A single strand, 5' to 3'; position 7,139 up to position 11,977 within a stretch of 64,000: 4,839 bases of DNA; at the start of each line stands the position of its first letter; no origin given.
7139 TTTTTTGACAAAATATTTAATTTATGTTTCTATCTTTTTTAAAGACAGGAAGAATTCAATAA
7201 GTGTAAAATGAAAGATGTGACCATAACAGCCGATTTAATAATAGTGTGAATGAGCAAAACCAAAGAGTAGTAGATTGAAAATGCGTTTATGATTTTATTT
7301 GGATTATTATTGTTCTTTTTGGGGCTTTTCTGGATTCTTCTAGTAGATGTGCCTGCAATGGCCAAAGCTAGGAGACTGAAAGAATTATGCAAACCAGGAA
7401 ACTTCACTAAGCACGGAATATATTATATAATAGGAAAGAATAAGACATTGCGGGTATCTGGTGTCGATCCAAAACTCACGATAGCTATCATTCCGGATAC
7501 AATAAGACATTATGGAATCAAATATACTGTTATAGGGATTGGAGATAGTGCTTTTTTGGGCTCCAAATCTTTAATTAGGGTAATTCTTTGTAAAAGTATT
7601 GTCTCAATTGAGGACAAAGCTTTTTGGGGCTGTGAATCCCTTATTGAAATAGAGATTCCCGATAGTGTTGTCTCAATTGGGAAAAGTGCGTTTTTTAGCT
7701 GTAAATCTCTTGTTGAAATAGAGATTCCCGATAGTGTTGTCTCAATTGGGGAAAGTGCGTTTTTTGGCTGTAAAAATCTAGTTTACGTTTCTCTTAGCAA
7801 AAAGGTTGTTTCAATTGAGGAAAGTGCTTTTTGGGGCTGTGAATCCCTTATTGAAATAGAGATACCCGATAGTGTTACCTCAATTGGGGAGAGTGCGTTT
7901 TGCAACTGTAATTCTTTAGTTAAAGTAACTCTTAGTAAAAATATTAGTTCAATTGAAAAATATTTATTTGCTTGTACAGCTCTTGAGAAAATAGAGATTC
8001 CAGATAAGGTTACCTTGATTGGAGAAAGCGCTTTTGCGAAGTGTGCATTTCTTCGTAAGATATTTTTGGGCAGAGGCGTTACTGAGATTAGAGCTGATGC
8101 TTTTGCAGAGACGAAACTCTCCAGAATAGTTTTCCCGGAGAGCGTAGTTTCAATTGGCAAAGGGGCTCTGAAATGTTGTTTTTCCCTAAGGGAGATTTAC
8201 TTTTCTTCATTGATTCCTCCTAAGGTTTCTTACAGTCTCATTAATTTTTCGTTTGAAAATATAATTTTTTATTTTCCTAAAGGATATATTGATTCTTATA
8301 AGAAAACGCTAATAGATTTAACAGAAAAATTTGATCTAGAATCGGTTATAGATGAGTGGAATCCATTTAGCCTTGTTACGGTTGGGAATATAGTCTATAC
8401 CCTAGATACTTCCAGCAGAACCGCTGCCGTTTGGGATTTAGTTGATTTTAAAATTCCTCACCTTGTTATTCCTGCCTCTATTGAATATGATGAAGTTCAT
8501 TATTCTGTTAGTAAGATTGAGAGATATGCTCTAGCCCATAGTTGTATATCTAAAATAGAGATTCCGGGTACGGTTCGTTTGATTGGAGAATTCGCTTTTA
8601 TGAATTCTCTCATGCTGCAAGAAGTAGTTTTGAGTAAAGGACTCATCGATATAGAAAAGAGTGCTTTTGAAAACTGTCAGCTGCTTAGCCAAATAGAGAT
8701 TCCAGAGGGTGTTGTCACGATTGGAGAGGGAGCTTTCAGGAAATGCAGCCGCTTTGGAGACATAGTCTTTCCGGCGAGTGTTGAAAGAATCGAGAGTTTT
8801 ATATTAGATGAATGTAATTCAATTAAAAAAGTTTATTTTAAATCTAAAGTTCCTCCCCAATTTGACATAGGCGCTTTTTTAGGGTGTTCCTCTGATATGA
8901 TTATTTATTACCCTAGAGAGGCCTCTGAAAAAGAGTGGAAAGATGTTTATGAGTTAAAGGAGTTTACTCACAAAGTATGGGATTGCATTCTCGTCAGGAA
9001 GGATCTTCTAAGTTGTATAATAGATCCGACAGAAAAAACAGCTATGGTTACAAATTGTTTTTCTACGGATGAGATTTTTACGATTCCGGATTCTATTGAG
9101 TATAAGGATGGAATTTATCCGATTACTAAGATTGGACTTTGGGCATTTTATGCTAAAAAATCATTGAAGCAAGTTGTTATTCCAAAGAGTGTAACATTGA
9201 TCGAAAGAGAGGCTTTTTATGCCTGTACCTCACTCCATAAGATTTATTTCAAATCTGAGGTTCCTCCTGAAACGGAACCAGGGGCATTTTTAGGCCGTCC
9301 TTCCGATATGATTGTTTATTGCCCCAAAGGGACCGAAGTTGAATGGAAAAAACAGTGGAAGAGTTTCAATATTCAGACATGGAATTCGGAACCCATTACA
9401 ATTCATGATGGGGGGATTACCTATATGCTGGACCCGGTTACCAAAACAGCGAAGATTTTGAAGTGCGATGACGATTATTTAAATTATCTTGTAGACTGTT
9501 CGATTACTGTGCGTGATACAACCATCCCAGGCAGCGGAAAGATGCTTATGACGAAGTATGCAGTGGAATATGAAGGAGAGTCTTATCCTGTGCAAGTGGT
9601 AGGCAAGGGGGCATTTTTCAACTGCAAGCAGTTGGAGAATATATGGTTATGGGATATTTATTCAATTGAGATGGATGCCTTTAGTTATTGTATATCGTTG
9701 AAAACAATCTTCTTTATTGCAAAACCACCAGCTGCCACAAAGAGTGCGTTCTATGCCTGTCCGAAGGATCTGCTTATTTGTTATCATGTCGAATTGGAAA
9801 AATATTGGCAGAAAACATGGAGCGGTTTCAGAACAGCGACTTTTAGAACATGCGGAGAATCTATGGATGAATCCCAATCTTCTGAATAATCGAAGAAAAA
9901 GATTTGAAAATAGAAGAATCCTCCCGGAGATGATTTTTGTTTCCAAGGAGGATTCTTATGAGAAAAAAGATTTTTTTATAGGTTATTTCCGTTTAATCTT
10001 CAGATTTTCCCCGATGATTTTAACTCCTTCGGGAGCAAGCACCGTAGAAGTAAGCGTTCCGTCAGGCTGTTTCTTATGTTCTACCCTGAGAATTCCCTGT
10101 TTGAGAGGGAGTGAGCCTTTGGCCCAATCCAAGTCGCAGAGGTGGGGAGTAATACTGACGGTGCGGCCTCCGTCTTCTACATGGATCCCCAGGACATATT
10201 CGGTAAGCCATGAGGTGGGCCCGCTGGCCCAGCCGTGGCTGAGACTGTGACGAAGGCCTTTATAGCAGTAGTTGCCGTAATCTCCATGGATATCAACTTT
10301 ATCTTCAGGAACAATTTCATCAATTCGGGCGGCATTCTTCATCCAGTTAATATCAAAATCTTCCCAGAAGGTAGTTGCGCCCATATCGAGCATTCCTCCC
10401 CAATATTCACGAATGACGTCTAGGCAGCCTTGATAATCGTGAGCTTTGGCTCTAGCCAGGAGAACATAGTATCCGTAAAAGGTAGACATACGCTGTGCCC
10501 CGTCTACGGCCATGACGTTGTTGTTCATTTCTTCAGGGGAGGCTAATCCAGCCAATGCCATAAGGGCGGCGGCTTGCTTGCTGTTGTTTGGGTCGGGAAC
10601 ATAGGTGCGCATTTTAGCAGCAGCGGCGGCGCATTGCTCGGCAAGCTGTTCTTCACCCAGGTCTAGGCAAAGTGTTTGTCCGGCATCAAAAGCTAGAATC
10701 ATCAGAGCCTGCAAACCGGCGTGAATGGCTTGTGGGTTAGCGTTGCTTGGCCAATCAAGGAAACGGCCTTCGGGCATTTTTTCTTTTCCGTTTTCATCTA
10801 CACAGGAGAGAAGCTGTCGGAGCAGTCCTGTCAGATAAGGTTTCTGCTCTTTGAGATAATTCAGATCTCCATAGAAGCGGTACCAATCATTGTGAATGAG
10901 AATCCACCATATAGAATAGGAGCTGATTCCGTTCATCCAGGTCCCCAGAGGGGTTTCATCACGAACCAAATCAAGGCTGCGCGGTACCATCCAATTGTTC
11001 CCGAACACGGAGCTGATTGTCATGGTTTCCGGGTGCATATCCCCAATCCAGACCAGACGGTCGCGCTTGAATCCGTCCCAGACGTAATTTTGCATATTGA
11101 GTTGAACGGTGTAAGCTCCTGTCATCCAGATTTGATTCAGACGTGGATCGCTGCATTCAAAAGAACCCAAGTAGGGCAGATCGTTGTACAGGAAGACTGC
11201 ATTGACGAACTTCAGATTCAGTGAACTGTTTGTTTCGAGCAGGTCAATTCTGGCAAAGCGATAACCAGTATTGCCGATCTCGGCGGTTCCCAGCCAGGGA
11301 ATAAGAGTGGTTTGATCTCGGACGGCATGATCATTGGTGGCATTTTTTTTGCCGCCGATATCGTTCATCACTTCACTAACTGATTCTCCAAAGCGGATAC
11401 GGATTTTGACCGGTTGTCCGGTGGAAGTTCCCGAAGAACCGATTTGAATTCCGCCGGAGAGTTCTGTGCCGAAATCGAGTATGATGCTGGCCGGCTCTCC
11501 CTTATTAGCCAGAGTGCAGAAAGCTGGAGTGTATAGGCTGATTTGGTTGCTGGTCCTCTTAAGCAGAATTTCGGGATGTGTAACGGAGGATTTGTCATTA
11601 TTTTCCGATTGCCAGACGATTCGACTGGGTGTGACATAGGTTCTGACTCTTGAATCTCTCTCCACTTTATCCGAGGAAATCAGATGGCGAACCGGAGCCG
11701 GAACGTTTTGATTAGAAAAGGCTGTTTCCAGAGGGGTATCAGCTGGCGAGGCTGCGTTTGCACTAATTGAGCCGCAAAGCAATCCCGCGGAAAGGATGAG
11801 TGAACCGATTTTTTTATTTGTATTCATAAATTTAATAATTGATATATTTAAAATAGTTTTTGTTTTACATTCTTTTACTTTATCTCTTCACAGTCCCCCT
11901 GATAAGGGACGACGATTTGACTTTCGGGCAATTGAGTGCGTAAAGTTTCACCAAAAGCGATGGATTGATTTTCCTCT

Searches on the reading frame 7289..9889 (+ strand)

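Call 9: search_protein_families(library=pfam, proteins=[window:7289-9889:+])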
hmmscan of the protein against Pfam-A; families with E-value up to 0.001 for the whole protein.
window:7289-9889:+ (866 aa): 2 families
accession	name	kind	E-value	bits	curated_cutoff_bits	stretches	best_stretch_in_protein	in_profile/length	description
PF13306.12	LRR_5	-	7.3e-146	478.9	27.7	7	129-252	2-123/127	BspA type Leucine rich repeat region (6 copies)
PF13855.12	LRR_8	-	1.3e-10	41.3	27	0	151-189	14-53/61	Leucine rich repeat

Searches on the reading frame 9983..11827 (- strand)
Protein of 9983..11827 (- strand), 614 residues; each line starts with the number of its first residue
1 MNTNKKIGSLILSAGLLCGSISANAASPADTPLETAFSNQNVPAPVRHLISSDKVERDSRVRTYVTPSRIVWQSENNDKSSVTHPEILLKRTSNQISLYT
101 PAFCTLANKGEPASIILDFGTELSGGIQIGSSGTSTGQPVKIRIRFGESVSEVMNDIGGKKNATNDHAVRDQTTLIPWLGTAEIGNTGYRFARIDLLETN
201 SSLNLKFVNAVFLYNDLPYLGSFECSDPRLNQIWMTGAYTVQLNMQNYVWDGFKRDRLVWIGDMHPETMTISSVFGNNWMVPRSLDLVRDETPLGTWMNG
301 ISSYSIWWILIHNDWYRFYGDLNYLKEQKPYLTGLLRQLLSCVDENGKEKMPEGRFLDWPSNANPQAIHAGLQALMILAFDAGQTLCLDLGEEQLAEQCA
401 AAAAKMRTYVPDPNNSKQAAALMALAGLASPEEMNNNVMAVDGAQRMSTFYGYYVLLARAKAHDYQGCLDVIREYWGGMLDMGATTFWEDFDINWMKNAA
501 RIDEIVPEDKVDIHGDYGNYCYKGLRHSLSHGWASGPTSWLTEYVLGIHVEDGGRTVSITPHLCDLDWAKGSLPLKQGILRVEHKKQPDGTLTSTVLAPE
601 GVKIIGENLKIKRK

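Call 8: search_protein_families(library=pfam, proteins=[window:9983-11827:-])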
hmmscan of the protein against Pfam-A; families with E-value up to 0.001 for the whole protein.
window:9983-11827:- (614 aa): 2 families
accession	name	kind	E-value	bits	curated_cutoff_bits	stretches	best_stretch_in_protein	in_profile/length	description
PF17389.8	Bac_rhamnosid6H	-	1.3e-17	64.5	24.5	1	220-363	3-157/339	Bacterial alpha-L-rhamnosidase 6 hairpin glycosidase domain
PF21104.3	Glyco_hydro_78_N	-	8.2e-06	25.8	27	1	113-210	37-138/142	Glycosyl hydrolase family 78 alpha-rhamnosidase N-terminal domain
